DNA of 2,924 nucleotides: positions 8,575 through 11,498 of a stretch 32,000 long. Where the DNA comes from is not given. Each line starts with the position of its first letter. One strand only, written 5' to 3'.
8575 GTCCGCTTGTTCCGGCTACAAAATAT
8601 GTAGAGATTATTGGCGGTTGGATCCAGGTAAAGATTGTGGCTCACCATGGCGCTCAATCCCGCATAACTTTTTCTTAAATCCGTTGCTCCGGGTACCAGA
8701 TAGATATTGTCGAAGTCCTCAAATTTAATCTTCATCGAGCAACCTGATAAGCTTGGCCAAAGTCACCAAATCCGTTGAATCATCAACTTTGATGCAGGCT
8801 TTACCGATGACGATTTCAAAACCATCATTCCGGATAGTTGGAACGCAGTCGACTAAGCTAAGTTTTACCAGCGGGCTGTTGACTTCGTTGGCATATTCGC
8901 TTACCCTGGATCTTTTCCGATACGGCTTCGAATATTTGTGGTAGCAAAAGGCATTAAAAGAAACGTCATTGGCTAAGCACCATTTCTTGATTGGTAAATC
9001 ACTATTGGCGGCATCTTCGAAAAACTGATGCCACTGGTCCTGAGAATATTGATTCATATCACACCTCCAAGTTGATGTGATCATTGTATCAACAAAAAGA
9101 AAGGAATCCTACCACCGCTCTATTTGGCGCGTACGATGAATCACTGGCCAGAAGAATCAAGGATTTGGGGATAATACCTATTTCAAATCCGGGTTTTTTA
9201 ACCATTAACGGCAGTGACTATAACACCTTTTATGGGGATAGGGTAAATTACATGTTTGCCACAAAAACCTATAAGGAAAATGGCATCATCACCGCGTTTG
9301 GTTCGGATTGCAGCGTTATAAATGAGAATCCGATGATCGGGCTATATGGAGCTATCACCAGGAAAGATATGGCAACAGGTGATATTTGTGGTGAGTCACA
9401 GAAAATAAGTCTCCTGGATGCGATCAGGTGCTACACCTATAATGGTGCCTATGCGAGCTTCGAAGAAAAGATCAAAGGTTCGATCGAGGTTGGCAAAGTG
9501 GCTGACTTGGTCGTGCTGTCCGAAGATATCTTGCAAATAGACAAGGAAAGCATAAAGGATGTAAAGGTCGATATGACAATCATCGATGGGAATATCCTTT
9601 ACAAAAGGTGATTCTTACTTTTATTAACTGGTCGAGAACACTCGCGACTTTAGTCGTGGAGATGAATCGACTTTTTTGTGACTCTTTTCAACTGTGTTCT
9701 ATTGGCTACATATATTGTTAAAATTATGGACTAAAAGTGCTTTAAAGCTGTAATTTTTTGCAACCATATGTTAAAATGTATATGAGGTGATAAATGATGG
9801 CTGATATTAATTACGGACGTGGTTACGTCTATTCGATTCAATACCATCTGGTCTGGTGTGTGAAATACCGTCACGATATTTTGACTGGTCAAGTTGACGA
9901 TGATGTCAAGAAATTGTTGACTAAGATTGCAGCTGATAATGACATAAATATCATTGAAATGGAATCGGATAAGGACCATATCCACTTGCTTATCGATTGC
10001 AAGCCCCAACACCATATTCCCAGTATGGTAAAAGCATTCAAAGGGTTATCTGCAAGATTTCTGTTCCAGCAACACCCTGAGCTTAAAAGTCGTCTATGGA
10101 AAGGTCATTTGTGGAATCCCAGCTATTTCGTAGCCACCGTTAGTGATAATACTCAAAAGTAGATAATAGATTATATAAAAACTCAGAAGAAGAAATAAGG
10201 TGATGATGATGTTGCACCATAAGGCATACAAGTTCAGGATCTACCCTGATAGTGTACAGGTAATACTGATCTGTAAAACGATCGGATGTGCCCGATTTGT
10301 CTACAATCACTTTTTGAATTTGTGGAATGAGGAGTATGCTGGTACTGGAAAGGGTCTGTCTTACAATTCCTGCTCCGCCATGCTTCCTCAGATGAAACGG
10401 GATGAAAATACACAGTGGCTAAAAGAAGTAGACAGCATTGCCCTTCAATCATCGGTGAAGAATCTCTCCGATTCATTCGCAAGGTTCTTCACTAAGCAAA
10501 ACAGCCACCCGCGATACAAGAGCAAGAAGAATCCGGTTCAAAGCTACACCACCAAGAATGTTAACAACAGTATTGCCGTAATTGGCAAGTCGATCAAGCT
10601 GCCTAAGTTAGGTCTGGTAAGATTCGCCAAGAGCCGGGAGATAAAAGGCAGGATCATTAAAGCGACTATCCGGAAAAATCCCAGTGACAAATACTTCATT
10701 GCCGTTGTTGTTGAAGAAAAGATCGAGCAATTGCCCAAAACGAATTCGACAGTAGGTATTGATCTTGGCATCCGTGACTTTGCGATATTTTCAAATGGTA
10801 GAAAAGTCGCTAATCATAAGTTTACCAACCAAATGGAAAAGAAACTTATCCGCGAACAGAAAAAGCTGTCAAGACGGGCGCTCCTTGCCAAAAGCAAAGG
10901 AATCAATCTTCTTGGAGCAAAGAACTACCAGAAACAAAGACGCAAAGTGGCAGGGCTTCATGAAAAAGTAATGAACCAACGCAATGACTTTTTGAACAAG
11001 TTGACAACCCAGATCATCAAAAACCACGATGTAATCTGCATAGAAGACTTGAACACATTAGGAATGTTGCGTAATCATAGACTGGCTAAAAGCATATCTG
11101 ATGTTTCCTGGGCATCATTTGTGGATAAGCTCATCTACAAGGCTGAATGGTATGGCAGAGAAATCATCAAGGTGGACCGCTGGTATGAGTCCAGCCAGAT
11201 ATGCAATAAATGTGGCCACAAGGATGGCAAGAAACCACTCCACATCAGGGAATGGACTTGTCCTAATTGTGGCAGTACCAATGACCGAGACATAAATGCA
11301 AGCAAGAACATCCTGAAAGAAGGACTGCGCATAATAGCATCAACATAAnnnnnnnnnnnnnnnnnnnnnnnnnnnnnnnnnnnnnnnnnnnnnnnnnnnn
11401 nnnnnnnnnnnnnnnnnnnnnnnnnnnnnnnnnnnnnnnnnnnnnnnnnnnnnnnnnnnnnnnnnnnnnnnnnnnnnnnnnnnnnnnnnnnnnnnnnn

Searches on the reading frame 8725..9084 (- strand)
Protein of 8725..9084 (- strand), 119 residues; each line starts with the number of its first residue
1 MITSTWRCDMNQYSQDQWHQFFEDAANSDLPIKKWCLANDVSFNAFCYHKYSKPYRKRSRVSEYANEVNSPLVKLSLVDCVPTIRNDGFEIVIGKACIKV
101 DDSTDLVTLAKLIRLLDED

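Call 27: search_protein_families(library=ncbifam, proteins=[window:8725-9084:-])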
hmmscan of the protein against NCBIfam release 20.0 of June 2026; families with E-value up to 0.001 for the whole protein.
window:8725-9084:- (119 aa): 1 family
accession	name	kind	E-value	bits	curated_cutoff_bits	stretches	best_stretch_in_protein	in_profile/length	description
NF047593.1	IS66_ISAeme5_TnpA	equivalog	3.5e-06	27.4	28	1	15-53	3-39/79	IS66 family insertion sequence element accessory protein TnpA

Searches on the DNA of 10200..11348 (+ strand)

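Call 12: search_rna_families(sources=[L008, L002, L060, L001, L006, L011, L004, L015, L028], threshold=evalue, max_evalue=1, show_alignments=2)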
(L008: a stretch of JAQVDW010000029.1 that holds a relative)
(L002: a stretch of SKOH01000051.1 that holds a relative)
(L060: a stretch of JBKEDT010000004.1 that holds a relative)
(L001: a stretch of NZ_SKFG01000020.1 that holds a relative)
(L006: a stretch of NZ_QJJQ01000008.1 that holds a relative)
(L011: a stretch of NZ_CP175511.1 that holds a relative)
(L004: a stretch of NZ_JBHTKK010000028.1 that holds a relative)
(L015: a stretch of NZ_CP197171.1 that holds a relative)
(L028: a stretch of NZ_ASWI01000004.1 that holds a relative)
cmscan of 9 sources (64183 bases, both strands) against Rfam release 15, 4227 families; matches with E-value up to 1: 13.
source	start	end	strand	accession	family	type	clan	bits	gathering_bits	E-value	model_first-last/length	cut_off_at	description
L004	2133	2408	+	RF00230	T-box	Cis-reg; leader;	-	86.7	93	2e-17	1-219/219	no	T-box leader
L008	5623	5696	+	RF00005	tRNA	Gene; tRNA;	CL00001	75.3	29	1.1e-14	1-71/71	no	tRNA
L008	5725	5798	+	RF00005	tRNA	Gene; tRNA;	CL00001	75.3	29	1.1e-14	1-71/71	no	tRNA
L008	5822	5894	+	RF00005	tRNA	Gene; tRNA;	CL00001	64.9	29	8e-12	1-71/71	no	tRNA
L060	4155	4286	+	RF02841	Ref70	Gene; sRNA;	-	35.7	115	0.014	1-122/122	no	Enterococcus sRNA 70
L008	5648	5773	+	RF02553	YrlA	Gene; sRNA;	-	34.7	69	0.00084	1-114/114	no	Y RNA-like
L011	4148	4282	+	RF02841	Ref70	Gene; sRNA;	-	34.7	115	0.025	1-122/122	no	Enterococcus sRNA 70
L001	4151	4296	+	RF02841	Ref70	Gene; sRNA;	-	34.3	115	0.031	1-122/122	no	Enterococcus sRNA 70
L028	4140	4271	+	RF02841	Ref70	Gene; sRNA;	-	32.7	115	0.073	1-122/122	no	Enterococcus sRNA 70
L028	1702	1734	+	RF03156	L31-Firmicutes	Cis-reg; leader;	CL00118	32.1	33.3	0.0086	1-32/32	no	L31-Firmicutes ribosomal protein leader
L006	4154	4273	+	RF02841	Ref70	Gene; sRNA;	-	29.2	115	0.47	1-122/122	no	Enterococcus sRNA 70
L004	4146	4278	+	RF02841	Ref70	Gene; sRNA;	-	28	115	0.94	1-122/122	no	Enterococcus sRNA 70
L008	5640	5830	+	RF04321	tmRNA_permuted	Gene;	-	23.6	47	0.87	1-213/213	no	permuted transfer-messenger RNA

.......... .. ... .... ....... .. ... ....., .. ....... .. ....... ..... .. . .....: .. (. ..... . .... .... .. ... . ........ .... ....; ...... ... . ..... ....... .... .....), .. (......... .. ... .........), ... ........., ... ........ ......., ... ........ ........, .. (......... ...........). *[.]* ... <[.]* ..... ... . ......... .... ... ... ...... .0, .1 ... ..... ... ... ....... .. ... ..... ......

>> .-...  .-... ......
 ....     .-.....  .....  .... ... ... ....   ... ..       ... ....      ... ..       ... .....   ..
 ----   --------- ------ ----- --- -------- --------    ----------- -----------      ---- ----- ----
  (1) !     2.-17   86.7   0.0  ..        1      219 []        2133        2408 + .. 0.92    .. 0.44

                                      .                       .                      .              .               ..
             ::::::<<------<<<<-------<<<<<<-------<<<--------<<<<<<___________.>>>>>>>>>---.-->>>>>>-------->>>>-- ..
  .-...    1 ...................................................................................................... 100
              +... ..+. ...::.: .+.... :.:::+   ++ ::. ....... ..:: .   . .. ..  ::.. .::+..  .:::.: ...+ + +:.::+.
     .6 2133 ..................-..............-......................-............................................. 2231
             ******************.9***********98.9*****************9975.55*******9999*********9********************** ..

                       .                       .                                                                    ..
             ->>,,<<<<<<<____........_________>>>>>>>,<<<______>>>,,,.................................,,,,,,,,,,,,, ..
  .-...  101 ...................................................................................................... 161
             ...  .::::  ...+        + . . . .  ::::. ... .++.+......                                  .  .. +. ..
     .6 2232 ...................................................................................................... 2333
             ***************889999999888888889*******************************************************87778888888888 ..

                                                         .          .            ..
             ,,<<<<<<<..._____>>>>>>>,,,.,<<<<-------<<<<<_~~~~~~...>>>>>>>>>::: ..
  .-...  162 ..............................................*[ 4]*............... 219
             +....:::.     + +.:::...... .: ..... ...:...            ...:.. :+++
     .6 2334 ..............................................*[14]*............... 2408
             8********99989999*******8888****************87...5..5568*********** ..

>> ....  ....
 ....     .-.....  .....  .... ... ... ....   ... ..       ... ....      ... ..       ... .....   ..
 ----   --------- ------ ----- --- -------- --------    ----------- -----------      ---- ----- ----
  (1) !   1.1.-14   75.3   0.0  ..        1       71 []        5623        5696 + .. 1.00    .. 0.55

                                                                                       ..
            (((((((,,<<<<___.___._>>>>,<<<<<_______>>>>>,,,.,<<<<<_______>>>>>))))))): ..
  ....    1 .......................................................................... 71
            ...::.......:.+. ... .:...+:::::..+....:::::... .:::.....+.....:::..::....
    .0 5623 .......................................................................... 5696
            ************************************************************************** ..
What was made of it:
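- On Rfam RF02841 Ref70: 28-36 bits on relatives (call 12).
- Closest known: Rfam RF02841 Ref70. Same: Sub-threshold matches fall exactly on the right end and guide-RNA region of six uninterrupted relatives and span the full model, 1-122 (call 12).
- Tried and rejected: At a permissive threshold on nine relatives, only sub-threshold Ref70 matches fell on the right end (call 12).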

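Call 36: search_with_rna_model(model_id=R1, sources=[L001, L002, L003, L004, L005, L006, L007, L008, L009, L010, L011, L012, L013, L014, L015, L016, L017, L018, L019, L020, L021, L022, L023, L024, L025, L026, L027, L028, L029, L030, L031, L032, L033, L034, L035, L036, L037, L038, L039, L040, L041, L042, L043, L044, L045, L046, L047, L048, L049, L050, L051, L052, L053, L054, L055, L056, L057, L058, L059, L060, L061, L062, L063, L064, L065, L066, L067, L068, L069, L070, L071, L072, L073, L074, L075, L076, L077], max_evalue=0.001)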
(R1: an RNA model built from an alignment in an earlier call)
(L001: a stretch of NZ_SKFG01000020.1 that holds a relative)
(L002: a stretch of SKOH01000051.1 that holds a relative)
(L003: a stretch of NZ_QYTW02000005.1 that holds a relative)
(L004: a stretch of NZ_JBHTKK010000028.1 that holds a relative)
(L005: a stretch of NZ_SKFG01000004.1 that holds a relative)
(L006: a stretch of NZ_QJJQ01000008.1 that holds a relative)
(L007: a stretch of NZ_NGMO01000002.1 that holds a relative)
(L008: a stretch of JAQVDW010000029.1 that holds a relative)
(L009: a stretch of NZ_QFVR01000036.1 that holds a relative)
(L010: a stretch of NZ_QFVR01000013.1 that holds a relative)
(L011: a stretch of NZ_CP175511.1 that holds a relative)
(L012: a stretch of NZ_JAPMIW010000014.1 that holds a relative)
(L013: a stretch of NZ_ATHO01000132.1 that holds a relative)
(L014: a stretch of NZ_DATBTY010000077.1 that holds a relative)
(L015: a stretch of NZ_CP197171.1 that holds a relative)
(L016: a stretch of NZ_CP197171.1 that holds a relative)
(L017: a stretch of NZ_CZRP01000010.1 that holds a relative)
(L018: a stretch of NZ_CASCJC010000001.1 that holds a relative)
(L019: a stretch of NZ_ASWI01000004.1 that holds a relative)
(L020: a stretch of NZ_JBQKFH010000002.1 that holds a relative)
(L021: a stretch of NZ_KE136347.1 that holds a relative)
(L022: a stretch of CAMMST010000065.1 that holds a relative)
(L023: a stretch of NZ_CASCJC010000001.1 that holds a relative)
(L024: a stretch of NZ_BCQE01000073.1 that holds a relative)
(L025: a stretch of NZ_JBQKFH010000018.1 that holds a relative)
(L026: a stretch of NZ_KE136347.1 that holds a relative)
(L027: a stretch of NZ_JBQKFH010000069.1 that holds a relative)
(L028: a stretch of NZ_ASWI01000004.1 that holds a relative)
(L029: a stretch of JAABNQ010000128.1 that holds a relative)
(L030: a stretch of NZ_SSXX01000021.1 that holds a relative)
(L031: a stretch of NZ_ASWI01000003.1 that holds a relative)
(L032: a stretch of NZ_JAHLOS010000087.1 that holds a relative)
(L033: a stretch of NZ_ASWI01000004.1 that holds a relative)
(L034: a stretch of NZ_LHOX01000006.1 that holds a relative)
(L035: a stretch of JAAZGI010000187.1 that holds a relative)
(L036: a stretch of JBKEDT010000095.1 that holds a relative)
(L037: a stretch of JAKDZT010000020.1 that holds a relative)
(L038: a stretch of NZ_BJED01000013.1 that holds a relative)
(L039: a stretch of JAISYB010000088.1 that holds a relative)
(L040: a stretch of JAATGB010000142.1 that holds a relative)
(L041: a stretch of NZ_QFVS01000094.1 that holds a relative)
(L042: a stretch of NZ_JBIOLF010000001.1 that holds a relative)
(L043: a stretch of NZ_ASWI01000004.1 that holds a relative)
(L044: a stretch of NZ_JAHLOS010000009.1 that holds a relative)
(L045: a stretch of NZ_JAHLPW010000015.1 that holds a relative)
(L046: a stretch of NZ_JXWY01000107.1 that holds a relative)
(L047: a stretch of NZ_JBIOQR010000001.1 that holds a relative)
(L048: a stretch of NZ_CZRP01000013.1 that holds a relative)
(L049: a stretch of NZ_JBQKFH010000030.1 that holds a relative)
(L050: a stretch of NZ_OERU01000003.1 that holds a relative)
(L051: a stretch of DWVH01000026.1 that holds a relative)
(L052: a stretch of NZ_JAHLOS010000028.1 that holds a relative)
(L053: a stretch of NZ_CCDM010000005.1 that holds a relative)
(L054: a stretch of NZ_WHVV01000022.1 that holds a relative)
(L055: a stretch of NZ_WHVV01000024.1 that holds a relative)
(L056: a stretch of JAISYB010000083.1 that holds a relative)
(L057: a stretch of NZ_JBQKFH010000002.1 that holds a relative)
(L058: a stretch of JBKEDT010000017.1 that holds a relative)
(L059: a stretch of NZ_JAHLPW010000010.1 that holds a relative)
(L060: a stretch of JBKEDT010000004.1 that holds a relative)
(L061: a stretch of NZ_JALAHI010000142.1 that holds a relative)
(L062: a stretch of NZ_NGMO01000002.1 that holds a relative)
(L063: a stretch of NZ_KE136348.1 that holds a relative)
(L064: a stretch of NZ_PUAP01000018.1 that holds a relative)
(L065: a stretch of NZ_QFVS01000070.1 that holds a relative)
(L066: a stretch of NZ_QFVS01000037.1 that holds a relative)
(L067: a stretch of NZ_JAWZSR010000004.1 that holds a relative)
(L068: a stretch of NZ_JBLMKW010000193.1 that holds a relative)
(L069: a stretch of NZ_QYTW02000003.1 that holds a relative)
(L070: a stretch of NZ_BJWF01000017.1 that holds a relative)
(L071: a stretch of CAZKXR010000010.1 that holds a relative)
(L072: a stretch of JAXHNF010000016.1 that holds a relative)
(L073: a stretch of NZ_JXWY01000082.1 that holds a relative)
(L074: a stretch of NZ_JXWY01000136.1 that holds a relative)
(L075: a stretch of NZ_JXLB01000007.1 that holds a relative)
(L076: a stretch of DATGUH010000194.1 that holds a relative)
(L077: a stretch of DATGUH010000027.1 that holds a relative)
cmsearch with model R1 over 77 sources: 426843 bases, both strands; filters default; matches with E-value up to 0.001: 67.
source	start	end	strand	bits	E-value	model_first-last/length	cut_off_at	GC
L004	4148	4268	+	147.3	3.5e-32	1-121/121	no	0.42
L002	4150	4270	+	145.4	9.6e-32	1-121/121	no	0.44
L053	4148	4268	+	145.4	9.9e-32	1-121/121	no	0.41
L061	3487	3607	+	144.2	1.9e-31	1-121/121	no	0.45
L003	4155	4275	+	144.2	1.9e-31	1-121/121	no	0.44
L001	4153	4273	+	144.1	2e-31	1-121/121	no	0.47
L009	4126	4246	+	143.2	3.2e-31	1-121/121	no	0.43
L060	4157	4277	+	142.7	4.2e-31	1-121/121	no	0.41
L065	413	533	+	142.3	5.3e-31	1-121/121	no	0.44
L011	4150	4270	+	142.2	5.4e-31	1-121/121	no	0.43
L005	4153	4273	+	141.7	7.3e-31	1-121/121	no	0.47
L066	413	533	+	140.3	1.6e-30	1-121/121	no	0.44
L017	4153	4273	+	135.5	2.1e-29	1-121/121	no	0.42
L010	4126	4246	+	134.4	3.8e-29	1-121/121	no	0.4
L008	4150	4272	+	130.9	2.6e-28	1-121/121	no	0.44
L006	4156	4279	+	129.3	6e-28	1-121/121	no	0.48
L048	4153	4278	+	128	1.2e-27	1-121/121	no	0.41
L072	4158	4281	+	125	6.3e-27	1-121/121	no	0.44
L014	4153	4293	+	114.4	2e-24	1-121/121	no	0.43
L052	4156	4303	+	113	4.2e-24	1-121/121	no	0.45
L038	4162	4309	+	113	4.2e-24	1-121/121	no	0.45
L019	4150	4297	+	112.6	5.3e-24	1-121/121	no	0.43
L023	4141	4288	+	111.7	8.8e-24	1-121/121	no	0.43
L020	4141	4288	+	110.9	1.3e-23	1-121/121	no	0.41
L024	1744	1891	+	110.6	1.6e-23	1-121/121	no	0.44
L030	1767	1914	+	110.6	1.6e-23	1-121/121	no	0.44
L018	4141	4288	+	110.1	2e-23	1-121/121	no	0.44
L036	4156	4303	+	110.1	2.1e-23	1-121/121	no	0.45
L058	4006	4153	+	110.1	2.1e-23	1-121/121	no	0.45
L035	2984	3130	+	109.7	2.6e-23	1-121/121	no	0.41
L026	4143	4290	+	109.3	3.2e-23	1-121/121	no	0.43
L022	1347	1494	+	109.3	3.2e-23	1-121/121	no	0.42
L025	1644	1791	+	109.3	3.2e-23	1-121/121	no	0.42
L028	4142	4289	+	109.3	3.2e-23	1-121/121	no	0.42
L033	4157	4304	+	109.3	3.2e-23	1-121/121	no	0.42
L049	888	1035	+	109.3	3.2e-23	1-121/121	no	0.42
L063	4143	4290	+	109.3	3.2e-23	1-121/121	no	0.42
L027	3670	3817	+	109.3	3.2e-23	1-121/121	no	0.41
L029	1695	1842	+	108.3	5.6e-23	1-121/121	no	0.45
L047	4156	4303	+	108.1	6e-23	1-121/121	no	0.45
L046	4162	4308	+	108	6.5e-23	1-121/121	no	0.39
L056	3991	4138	+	107.9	6.7e-23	1-121/121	no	0.45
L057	4053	4200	+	107.3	9.3e-23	1-121/121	no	0.42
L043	4156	4303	+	107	1.1e-22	1-121/121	no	0.41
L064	3458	3606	+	106.4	1.6e-22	1-121/121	no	0.42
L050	4187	4318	+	105.9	2e-22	1-121/121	no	0.41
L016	4167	4314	+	105.6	2.4e-22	1-121/121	no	0.45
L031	4141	4288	+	105.1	3.1e-22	1-121/121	no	0.4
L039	1271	1418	+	104.8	3.8e-22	1-121/121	no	0.43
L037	4161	4308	+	104.5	4.4e-22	1-121/121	no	0.46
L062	3707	3853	+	104.5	4.4e-22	1-121/121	no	0.43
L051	820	967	+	103.7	6.6e-22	1-121/121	no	0.4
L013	1062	1204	+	102.7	1.2e-21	1-121/121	no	0.43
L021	4143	4247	+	102.3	1.4e-21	1-121/121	no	0.41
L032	1672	1776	+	102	1.7e-21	1-121/121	no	0.42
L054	692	831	+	101.8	1.9e-21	1-121/121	no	0.42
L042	4156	4302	+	100.9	3.1e-21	1-121/121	no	0.44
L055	692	831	+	100.7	3.5e-21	1-121/121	no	0.41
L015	4167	4314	+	100.1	4.6e-21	1-121/121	no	0.45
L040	2514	2618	+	99.7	5.9e-21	1-121/121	no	0.43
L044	4156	4308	+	98.6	1.1e-20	1-121/121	no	0.41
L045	881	1024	+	94.9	8e-20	1-121/121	no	0.51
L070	3414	3561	+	92.4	3e-19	1-121/121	no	0.43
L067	4139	4279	+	88.1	3.2e-18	1-121/121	no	0.47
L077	1141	1279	+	87.4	4.7e-18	1-121/121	no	0.47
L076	505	648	+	83.8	3.3e-17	1-121/121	no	0.47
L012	1116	1260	+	78.8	5.1e-16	1-121/121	no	0.49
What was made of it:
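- On TnpB omega-RNA (reRNA): 67 loci match the model directly after tnpB (call 36).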

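Call 37: search_with_rna_model(model_id=R1, sources=[L001, L002, L003, L004, L006, L008, L009, L011, L012, L014, L015, L017, L018, L019, L021, L028, L035, L037, L038, L040, L042, L044, L045, L046, L048, L050, L052, L054, L060, L061, L062, L064, L065, L067, L070, L072, L076, L077], max_evalue=0.001, make_alignment=true)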
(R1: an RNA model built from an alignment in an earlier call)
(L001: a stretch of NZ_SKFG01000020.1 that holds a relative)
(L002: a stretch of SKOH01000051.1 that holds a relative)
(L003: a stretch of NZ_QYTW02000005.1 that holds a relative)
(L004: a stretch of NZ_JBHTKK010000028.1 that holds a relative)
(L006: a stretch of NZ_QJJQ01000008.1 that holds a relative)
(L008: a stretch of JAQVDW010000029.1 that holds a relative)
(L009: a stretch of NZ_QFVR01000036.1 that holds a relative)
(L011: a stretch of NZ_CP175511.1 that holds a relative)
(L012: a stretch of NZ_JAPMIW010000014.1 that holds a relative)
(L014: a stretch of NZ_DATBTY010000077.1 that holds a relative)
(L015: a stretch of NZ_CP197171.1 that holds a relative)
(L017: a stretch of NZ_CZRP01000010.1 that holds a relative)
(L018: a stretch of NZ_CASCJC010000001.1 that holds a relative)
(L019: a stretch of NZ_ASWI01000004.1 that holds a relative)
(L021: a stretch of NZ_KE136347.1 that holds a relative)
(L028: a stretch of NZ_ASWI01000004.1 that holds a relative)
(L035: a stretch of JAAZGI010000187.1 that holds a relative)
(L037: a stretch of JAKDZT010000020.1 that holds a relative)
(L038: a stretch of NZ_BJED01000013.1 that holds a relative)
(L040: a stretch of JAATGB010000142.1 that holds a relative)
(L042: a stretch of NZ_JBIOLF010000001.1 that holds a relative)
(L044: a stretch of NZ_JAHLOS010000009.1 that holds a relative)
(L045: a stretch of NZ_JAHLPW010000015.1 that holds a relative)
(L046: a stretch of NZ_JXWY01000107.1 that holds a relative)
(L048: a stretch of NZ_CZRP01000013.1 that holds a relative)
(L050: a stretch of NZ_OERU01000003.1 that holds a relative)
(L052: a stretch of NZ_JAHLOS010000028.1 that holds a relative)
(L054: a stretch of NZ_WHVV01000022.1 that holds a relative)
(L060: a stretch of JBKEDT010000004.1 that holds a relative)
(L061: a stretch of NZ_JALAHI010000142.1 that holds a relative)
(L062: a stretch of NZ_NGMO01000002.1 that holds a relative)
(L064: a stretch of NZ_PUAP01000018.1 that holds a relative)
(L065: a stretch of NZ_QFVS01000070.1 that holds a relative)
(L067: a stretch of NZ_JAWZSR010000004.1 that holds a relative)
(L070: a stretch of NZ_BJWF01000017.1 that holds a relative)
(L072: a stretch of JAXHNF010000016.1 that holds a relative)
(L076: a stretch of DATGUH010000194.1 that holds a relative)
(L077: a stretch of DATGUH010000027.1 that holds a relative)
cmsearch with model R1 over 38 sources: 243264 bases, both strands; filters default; matches with E-value up to 0.001: 38.
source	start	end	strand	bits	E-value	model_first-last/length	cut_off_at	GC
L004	4148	4268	+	147.3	2e-32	1-121/121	no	0.42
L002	4150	4270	+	145.4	5.5e-32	1-121/121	no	0.44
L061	3487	3607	+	144.2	1.1e-31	1-121/121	no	0.45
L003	4155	4275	+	144.2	1.1e-31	1-121/121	no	0.44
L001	4153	4273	+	144.1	1.1e-31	1-121/121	no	0.47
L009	4126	4246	+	143.2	1.8e-31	1-121/121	no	0.43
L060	4157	4277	+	142.7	2.4e-31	1-121/121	no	0.41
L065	413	533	+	142.3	3e-31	1-121/121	no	0.44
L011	4150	4270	+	142.2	3.1e-31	1-121/121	no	0.43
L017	4153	4273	+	135.5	1.2e-29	1-121/121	no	0.42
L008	4150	4272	+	130.9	1.5e-28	1-121/121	no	0.44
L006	4156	4279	+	129.3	3.4e-28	1-121/121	no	0.48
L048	4153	4278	+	128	6.9e-28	1-121/121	no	0.41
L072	4158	4281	+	125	3.6e-27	1-121/121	no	0.44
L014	4153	4293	+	114.4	1.1e-24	1-121/121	no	0.43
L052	4156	4303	+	113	2.4e-24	1-121/121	no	0.45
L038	4162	4309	+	113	2.4e-24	1-121/121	no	0.45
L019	4150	4297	+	112.6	3e-24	1-121/121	no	0.43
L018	4141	4288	+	110.1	1.2e-23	1-121/121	no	0.44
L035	2984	3130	+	109.7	1.5e-23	1-121/121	no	0.41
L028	4142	4289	+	109.3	1.8e-23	1-121/121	no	0.42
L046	4162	4308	+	108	3.7e-23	1-121/121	no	0.39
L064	3458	3606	+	106.4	8.8e-23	1-121/121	no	0.42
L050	4187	4318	+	105.9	1.2e-22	1-121/121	no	0.41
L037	4161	4308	+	104.5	2.5e-22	1-121/121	no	0.46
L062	3707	3853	+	104.5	2.5e-22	1-121/121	no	0.43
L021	4143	4247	+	102.3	8.2e-22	1-121/121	no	0.41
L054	692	831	+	101.8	1.1e-21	1-121/121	no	0.42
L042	4156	4302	+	100.9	1.7e-21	1-121/121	no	0.44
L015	4167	4314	+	100.1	2.6e-21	1-121/121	no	0.45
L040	2514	2618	+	99.7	3.4e-21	1-121/121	no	0.43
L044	4156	4308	+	98.6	6.1e-21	1-121/121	no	0.41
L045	881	1024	+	94.9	4.6e-20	1-121/121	no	0.51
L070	3414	3561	+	92.4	1.7e-19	1-121/121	no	0.43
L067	4139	4279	+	88.1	1.8e-18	1-121/121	no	0.47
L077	1141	1279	+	87.4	2.7e-18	1-121/121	no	0.47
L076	505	648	+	83.8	1.9e-17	1-121/121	no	0.47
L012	1116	1260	+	78.8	2.9e-16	1-121/121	no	0.49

Alignment A2: 38 matches aligned to the model, 181 columns, each read 5' to 3' on its own strand. Consensus structure (alignment columns), stored with it:
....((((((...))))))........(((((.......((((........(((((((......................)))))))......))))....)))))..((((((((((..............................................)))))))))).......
